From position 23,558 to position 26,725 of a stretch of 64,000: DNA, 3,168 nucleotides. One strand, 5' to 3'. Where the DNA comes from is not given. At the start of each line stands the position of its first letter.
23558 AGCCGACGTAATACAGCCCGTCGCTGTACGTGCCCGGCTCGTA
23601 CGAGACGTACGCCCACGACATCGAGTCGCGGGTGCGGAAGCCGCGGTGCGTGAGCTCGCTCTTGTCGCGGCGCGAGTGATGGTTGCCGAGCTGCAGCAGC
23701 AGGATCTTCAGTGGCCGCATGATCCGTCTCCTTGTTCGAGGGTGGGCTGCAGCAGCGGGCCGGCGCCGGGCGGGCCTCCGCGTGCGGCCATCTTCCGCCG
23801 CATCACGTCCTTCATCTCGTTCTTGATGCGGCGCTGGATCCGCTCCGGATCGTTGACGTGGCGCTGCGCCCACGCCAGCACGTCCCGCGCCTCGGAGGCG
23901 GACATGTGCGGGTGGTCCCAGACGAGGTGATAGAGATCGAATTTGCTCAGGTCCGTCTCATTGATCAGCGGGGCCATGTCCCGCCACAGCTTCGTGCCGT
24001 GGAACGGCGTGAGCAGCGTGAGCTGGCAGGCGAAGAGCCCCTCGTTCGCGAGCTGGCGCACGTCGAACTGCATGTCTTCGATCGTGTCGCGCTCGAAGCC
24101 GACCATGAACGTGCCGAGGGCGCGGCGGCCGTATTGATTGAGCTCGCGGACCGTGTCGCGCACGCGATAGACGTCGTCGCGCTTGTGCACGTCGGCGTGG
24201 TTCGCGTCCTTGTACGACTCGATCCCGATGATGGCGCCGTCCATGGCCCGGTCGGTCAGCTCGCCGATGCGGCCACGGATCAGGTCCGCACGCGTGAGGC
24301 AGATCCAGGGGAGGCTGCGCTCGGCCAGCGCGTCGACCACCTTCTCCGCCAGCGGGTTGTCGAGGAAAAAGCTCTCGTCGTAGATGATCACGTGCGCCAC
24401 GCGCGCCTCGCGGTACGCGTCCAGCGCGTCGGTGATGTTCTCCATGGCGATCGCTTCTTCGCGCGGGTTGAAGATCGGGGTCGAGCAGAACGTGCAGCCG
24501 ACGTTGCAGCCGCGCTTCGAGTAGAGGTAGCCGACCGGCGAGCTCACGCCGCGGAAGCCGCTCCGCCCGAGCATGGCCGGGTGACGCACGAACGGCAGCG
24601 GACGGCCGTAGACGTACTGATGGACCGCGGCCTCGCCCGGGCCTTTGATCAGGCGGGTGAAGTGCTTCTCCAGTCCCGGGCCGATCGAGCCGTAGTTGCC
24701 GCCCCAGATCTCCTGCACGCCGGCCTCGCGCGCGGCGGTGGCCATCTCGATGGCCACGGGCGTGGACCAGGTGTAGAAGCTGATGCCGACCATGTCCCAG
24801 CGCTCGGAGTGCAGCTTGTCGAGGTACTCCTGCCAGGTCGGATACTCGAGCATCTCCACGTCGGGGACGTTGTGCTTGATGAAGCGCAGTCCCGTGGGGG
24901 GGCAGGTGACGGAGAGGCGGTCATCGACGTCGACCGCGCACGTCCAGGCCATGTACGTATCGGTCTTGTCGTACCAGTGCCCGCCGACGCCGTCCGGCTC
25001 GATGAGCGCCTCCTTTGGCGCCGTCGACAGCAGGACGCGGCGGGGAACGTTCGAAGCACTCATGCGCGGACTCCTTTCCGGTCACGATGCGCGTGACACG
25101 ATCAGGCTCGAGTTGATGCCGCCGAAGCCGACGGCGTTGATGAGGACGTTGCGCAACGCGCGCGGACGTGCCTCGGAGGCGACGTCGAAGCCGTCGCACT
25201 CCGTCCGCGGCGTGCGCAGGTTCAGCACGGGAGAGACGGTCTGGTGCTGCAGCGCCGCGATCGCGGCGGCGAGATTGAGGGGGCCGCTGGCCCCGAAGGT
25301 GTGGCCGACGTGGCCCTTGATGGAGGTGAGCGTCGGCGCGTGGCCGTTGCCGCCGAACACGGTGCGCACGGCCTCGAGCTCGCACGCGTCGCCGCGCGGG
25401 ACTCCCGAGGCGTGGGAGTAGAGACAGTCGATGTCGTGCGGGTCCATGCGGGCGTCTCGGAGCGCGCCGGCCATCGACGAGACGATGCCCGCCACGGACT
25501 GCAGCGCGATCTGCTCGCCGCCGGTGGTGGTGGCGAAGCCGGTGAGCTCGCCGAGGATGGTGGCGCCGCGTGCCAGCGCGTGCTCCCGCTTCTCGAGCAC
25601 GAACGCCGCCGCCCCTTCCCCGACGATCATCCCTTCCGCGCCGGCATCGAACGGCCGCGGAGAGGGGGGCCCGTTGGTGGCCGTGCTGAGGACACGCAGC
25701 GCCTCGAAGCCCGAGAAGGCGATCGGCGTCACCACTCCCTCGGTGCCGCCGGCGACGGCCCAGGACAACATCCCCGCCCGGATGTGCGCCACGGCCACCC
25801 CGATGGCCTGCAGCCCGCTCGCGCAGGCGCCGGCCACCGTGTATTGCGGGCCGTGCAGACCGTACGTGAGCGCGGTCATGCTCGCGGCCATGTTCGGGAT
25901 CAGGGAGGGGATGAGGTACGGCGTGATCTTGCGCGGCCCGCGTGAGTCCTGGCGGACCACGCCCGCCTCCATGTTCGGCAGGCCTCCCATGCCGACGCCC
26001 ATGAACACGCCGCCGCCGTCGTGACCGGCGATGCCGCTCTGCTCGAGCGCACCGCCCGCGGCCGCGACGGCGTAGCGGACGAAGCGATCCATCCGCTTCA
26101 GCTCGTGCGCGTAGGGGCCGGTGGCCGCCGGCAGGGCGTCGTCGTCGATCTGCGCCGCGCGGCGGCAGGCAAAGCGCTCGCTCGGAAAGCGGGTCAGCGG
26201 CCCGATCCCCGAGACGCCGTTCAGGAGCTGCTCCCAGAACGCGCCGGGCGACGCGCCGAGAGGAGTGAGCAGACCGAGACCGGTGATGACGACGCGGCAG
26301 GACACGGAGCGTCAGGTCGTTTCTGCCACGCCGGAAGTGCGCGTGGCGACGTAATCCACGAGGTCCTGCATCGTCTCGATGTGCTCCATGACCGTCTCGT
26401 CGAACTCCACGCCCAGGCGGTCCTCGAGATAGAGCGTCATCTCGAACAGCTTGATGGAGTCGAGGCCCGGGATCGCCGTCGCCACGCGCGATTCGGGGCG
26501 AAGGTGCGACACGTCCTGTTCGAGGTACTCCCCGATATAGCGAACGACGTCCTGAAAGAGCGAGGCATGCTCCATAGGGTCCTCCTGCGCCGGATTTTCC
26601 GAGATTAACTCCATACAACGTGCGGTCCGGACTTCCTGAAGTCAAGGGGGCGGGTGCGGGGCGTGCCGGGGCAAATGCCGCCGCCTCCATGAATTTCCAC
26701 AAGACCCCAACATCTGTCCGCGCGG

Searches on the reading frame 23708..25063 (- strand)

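Call 45: search_protein_families(library=pfam, proteins=[window:23708-25063:-], max_evalue=0.001)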
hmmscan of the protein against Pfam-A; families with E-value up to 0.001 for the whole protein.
window:23708-25063:- (451 aa): 1 family
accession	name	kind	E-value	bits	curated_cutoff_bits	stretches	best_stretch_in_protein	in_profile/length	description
PF04055.27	Radical_SAM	-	6.1e-15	56.2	29.5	1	184-332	5-160/166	Radical SAM superfamily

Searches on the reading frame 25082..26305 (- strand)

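Call 45: search_protein_families(library=pfam, proteins=[window:25082-26305:-], max_evalue=0.001)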
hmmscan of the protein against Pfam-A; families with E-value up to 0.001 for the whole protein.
window:25082-26305:- (407 aa): 3 families
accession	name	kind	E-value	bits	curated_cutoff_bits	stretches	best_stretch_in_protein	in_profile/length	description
PF00109.32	ketoacyl-synt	-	3.5e-50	171.4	20.8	1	4-243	3-252/252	Beta-ketoacyl synthase, N-terminal domain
PF02801.28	Ketoacyl-synt_C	-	2e-23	83.1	20.8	1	252-363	2-118/119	Beta-ketoacyl synthase, C-terminal domain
PF00108.29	Thiolase_N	-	9.8e-05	22.3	26.4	1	142-189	64-113/260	Thiolase, N-terminal domain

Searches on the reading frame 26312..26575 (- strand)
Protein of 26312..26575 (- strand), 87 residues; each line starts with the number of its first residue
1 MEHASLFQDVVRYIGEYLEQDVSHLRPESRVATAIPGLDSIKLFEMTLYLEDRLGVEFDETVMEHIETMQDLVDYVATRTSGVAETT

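Call 45: search_protein_families(library=pfam, proteins=[window:26312-26575:-], max_evalue=0.001)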
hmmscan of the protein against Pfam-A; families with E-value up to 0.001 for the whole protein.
window:26312-26575:- (87 aa): 1 family
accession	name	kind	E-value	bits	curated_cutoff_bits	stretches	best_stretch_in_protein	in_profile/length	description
PF00550.31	PP-binding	-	2e-06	28.4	20.8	1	37-76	28-67/67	Phosphopantetheine attachment site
